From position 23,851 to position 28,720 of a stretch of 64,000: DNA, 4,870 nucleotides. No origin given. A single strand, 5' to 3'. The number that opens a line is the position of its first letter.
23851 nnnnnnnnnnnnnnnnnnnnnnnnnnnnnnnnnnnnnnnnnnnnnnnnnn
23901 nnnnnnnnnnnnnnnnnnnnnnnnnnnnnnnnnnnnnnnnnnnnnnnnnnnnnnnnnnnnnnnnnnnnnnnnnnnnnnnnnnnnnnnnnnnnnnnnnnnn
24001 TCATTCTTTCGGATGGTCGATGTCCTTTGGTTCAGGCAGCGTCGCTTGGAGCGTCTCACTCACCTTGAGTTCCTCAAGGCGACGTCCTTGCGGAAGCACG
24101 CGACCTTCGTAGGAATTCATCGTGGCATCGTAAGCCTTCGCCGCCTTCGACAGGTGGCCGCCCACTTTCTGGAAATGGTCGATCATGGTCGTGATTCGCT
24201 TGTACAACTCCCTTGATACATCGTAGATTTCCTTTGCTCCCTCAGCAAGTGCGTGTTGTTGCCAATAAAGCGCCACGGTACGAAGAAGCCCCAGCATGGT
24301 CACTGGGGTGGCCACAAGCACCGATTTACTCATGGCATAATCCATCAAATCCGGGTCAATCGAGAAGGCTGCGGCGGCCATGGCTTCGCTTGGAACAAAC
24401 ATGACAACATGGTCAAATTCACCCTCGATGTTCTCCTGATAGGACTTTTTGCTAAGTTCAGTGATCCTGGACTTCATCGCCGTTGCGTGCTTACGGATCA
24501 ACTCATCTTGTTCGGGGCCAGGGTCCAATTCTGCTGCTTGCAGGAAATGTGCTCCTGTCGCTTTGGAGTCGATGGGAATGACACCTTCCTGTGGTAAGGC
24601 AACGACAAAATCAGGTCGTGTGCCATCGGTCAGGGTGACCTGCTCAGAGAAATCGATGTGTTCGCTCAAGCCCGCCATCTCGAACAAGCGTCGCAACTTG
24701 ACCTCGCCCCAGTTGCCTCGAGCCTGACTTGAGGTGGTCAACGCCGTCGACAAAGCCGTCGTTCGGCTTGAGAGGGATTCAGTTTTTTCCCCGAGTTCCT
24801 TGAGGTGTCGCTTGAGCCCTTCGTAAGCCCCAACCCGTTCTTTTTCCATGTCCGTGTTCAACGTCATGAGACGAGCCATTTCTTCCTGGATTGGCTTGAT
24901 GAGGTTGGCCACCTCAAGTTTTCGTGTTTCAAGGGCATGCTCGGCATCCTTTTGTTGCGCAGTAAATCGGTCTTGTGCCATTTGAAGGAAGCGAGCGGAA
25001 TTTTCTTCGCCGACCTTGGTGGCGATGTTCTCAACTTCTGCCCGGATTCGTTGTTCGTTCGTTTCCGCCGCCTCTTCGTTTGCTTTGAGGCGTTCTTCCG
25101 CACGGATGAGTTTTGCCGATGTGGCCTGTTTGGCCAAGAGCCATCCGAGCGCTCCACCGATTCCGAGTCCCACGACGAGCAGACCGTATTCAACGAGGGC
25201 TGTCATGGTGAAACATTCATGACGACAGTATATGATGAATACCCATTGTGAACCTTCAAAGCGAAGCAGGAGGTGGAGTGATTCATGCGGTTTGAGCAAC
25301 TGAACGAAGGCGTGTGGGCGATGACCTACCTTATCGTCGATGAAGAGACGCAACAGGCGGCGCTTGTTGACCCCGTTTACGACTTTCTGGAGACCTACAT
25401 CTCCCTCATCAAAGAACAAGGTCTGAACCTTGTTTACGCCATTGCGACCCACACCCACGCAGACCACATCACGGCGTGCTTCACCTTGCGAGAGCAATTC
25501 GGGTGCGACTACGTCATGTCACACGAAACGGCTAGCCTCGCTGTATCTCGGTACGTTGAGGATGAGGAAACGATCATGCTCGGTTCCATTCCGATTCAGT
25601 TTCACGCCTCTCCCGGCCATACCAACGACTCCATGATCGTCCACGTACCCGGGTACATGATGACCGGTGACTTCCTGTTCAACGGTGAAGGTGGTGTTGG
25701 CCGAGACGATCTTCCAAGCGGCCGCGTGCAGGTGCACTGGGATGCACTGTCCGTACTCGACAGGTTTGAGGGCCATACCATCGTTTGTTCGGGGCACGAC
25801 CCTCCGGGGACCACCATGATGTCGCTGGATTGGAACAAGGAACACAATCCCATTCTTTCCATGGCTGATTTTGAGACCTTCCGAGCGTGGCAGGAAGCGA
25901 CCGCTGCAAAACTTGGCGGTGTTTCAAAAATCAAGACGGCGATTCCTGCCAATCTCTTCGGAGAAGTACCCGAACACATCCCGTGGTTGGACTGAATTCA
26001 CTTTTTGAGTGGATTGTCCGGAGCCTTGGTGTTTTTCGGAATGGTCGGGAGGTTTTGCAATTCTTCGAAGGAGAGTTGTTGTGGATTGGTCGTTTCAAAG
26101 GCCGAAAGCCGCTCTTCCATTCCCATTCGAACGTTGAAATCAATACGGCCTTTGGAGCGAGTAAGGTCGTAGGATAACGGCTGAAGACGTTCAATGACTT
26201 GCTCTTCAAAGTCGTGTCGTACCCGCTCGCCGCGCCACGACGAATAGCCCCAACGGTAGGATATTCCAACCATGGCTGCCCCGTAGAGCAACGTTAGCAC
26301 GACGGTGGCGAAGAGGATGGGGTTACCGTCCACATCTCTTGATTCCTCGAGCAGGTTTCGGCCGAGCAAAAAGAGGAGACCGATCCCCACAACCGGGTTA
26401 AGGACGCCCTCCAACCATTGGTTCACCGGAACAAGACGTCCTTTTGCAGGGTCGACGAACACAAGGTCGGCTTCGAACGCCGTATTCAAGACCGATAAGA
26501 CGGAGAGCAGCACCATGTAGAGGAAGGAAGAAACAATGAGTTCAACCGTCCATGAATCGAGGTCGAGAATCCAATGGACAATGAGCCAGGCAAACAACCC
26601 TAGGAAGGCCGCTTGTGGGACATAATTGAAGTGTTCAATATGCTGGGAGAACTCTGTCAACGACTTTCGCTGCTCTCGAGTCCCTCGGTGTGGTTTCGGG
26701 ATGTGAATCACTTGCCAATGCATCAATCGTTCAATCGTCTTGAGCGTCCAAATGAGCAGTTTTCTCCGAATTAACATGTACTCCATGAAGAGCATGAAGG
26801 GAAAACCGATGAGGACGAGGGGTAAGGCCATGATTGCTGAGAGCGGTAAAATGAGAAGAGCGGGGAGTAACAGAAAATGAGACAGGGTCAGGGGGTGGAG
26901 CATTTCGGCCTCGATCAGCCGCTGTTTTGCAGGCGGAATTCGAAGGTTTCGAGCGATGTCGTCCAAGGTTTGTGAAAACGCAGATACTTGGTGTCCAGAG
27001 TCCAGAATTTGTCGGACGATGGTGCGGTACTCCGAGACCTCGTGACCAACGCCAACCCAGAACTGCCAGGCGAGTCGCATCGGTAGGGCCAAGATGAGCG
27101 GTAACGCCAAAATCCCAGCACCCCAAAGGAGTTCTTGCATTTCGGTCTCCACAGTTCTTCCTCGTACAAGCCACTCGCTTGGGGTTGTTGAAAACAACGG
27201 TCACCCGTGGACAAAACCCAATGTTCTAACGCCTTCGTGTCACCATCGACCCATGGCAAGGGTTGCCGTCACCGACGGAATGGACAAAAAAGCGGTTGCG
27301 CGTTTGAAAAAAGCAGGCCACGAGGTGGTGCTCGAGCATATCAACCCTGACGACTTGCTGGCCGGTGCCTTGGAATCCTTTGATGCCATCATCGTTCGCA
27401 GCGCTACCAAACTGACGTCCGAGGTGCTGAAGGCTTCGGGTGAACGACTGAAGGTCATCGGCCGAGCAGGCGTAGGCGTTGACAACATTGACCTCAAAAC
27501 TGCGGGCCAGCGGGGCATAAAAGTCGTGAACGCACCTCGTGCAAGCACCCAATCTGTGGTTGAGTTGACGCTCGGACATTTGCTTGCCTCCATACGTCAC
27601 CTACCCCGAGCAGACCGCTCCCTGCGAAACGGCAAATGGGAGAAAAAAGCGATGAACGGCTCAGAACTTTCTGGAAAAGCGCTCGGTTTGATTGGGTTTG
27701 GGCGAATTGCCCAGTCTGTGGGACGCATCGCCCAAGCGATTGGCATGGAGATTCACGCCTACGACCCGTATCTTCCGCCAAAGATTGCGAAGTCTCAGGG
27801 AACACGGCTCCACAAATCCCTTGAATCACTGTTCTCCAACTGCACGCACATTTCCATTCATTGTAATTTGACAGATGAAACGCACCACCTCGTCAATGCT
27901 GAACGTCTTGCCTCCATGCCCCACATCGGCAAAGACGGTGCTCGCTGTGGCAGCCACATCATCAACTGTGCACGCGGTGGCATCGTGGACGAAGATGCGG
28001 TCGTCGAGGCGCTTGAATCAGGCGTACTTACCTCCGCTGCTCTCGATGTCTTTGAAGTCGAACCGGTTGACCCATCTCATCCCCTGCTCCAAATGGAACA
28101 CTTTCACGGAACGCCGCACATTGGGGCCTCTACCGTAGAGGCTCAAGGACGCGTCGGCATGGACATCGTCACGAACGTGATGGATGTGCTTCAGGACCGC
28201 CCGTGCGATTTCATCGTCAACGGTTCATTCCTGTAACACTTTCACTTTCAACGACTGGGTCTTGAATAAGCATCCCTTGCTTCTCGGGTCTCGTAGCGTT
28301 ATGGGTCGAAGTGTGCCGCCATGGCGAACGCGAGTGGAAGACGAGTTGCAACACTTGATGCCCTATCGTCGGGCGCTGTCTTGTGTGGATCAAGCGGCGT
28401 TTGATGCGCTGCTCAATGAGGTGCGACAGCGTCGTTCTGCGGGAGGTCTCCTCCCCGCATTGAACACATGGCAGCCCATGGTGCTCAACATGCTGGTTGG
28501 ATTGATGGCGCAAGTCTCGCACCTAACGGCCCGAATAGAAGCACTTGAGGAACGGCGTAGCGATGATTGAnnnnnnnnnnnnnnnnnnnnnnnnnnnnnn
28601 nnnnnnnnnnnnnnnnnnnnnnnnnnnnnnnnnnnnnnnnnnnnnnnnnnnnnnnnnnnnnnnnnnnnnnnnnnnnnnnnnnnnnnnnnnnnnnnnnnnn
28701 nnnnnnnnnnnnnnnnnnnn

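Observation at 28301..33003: Candidate archaeal DNA damage-tolerance cassette: small ORF + exo-dead PolB >< RadB/ImuA-like ATPase <> DinB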

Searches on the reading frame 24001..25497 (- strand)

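Call 79: search_protein_families(library=pfam, proteins=[window:24001-25497:-], max_evalue=0.0001)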
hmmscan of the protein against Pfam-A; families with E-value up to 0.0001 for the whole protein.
window:24001-25497:- (498 aa): 2 families
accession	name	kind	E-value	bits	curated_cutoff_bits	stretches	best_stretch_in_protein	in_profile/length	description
PF02646.22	RmuC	-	3.2e-81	273.1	26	1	197-482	4-289/291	RmuC family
PF04108.17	ATG17_like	-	3.4e-05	23.9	43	1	172-464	122-253/355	Autophagy protein ATG17-like domain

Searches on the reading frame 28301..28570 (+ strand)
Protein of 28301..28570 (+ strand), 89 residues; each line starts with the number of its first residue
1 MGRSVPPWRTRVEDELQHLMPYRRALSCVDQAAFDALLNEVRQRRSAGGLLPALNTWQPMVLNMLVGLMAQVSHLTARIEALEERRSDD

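Call 3: search_protein_families(library=pfam, proteins=[window:28301-28570:+], max_evalue=0.1)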
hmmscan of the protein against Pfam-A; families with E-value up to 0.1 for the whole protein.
window:28301-28570:+ (89 aa): 0 families

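Call 4: search_protein_families(library=ncbifam, proteins=[window:28301-28570:+], max_evalue=0.1)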
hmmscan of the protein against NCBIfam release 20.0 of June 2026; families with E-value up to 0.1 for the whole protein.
window:28301-28570:+ (89 aa): 1 family
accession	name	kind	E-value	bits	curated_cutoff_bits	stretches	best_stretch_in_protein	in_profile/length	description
NF033542.1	transpos_IS110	equivalog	0.035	13.2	140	1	9-85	137-206/343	IS110 family RNA-guided transposase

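Call 34: search_protein_families(library=pfam, proteins=[window:28301-28570:+], max_evalue=10)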
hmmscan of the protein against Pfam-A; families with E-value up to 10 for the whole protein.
window:28301-28570:+ (89 aa): 0 families

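Call 37: find_homologous_proteins(query=window:28301-28570:+, max_evalue=0.01)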
Query window:28301-28570:+ (89 aa): 61 proteins with E <= 0.01 among 62 candidates.
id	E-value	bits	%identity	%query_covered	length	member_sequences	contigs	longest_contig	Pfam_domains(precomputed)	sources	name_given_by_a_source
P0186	1.2e-48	180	97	100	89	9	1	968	PF26485.1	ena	-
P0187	4.6e-46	172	93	100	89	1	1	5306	PF26485.1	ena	-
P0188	2.6e-39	151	80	100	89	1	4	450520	PF26485.1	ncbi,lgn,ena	-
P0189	4.9e-39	150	80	100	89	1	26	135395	PF26485.1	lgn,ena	-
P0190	1.7e-38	148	79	100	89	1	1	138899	PF26485.1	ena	-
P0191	6.1e-37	143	75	100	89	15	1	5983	PF26485.1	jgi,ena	-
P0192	7.2e-36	140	74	100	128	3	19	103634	PF26485.1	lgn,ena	-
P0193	8.6e-36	139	73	100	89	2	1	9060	PF26485.1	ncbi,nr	ncbi:MAG: hypothetical protein L7R83_01355 [Candidatus Poseidonia sp.]|nr:hypothetical protein [Pose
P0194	1.6e-35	139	73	100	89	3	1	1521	PF26485.1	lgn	-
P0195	2.2e-35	138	72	100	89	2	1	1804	PF26485.1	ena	-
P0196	3.1e-35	138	73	100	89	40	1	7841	PF26485.1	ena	-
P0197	4.2e-35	137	73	100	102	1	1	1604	PF26485.1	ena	-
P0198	6.1e-35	137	73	100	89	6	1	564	PF26485.1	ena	-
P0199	8.8e-35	136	76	96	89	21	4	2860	PF26485.1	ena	-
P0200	2.6e-34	135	73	100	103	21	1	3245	PF26485.1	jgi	-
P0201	1.3e-33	132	94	79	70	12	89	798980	PF26485.1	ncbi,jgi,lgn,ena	-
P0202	1.5e-33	132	71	100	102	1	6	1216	PF26485.1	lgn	-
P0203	2.5e-33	132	71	100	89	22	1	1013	PF26485.1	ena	-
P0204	3.2e-33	131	74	96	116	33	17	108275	PF26485.1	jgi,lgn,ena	-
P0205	3.6e-33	131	70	100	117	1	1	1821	PF26485.1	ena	-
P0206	4.5e-33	131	72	100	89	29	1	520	PF26485.1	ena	-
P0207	6.0e-33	130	70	100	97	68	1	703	PF26485.1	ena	-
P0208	6.2e-33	130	74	94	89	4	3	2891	PF26485.1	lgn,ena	-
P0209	7.0e-33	130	71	96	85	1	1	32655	PF26485.1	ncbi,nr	ncbi:MAG: hypothetical protein QF880_03705 [Candidatus Poseidonia sp.]|nr:hypothetical protein [Pose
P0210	1.2e-32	129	74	96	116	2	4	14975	PF26485.1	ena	-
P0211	1.3e-32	129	72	100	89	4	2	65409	PF26485.1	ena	-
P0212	2.1e-32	129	70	100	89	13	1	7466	PF26485.1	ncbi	-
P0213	2.2e-32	129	70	98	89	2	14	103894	PF26485.1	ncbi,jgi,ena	-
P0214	2.7e-32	128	72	97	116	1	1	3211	PF26485.1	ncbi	-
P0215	3.7e-32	128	70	100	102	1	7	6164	PF26485.1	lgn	-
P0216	4.7e-32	127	91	79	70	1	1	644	PF26485.1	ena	-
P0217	6.5e-32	127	72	97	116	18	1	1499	PF26485.1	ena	-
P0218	1.3e-31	126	73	94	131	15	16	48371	PF26485.1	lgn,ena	-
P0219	2.8e-31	125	70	100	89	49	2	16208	PF26485.1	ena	-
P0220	3.1e-31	125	67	100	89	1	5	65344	PF26485.1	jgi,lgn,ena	jgi:hypothetical protein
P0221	6.3e-31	124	70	94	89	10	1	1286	PF26485.1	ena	-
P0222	2.2e-30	122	69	96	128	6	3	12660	PF26485.1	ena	-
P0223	2.6e-30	122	66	100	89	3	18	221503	PF26485.1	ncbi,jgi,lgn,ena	jgi:hypothetical protein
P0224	8.7e-30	120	69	93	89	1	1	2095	PF26485.1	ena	-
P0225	1.5e-29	120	67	100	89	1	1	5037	PF26485.1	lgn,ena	-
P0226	2.3e-29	119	65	100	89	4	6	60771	PF26485.1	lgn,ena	-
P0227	3.6e-29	118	66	100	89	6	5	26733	PF26485.1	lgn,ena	-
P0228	6.8e-29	117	68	94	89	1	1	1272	PF26485.1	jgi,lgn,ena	jgi:hypothetical protein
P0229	1.4e-28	116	64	100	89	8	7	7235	PF26485.1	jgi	jgi:hypothetical protein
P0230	1.6e-28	116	72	89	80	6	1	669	PF26485.1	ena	-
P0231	1.6e-28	116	63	100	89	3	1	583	PF26485.1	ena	-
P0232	1.1e-27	113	63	100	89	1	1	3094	PF26485.1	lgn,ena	-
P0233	1.7e-27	113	62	100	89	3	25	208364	PF26485.1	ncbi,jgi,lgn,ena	-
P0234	5.0e-27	111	62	100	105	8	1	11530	PF26485.1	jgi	jgi:hypothetical protein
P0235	5.5e-27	111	62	100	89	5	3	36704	PF26485.1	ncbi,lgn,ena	-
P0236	7.9e-27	111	62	100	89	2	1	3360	PF26485.1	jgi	-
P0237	9.5e-27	111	61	100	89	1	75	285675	PF26485.1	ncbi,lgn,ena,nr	ncbi:MAG: hypothetical protein ISP83_00145 [Candidatus Poseidonia sp.]|nr:hypothetical protein [Pose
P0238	1.0e-26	110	62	100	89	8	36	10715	PF26485.1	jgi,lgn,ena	jgi:hypothetical protein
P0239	1.4e-26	110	62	100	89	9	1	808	PF26485.1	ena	-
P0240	1.8e-26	110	61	100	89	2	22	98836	PF26485.1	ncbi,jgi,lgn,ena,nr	ncbi:MAG: hypothetical protein L7S48_01730 [Candidatus Poseidonia sp.]|nr:hypothetical protein [Pose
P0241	2.4e-26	109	61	100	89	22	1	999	PF26485.1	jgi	jgi:hypothetical protein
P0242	3.5e-26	109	61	100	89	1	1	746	PF26485.1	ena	-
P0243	1.2e-25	107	60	100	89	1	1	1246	PF26485.1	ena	-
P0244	1.8e-25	107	66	89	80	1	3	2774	PF26485.1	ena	-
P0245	2.7e-22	96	63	82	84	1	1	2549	PF26485.1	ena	-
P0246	2.0e-13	68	75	54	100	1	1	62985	PF26485.1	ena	-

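Call 54: predict_structure(alignment_id=A3)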
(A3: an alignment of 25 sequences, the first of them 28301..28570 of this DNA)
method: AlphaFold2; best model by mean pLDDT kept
length: 89 residues; sequences in the alignment: 25
mean_pLDDT: 75.5   pTM: 0.44
mean pLDDT of the five models: 75.5, 72.1, 71.8, 69.2, 66.9
residues with pLDDT >= 90: 2; 70-90: 65; 50-70: 21; < 50: 1
segments of 3 or more residues with pLDDT < 50: none
pLDDT, mean of each block of 10 residues (from residue 1): 65 80 80 84 73 59 76 87 76
secondary structure, 60 per line:
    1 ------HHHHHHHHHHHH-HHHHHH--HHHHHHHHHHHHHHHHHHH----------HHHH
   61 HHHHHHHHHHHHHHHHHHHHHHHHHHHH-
elements in order: H7-18 H20-25 H28-46 H57-88

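Call 69: fold_search(model_id=the predicted structure, library=pdb)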
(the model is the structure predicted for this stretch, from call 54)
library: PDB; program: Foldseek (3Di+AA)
matches with E <= 10: 8; with E <= 0.001: 0
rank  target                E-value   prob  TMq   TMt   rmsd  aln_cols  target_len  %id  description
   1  9a66_A                1.8e+00  0.08  0.26  0.05   9.8        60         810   20  Integrative model of CLPC-CLPP by crosslinking MS and deep learning (released 2024-09-18)
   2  5c4k_B                2.2e+00  0.15  0.33  0.12   4.0        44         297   16  APH(2")-IVa in complex with GET (G418) at room temperature (released 2016-02-03)
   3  4dtb_A                3.7e+00  0.12  0.33  0.12   4.3        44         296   16  Crystal Structure of F95Y Aminoglycoside-2''-Phosphotransferase Type IVa in Complex with Guanosine (released 2012-03-07)
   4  4dfu_B                4.6e+00  0.12  0.35  0.12   4.4        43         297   12  Inhibition of an antibiotic resistance enzyme: crystal structure of aminoglycoside phosphotransferase APH(2")-ID/APH(2 (released 2012-02-08)
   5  9qqr_B                9.0e+00  0.04  0.28  0.05   4.3        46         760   13  S.aureus ClpC decameric resting state (released 2025-07-30)
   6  9qqr_E                9.0e+00  0.03  0.27  0.06   9.6        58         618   16  S.aureus ClpC decameric resting state (released 2025-07-30)
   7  6hq5_B                9.0e+00  0.02  0.27  0.07  11.8        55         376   24  Structure of EAL Enzyme Bd1971 - cAMP and cyclic-di-GMP bound form (released 2019-07-31)
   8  9pnr                  9.7e+00  0.06  0.24  0.01   2.7        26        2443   31  N4 vRNAP gp50 - Closed Complex (released 2025-12-10)
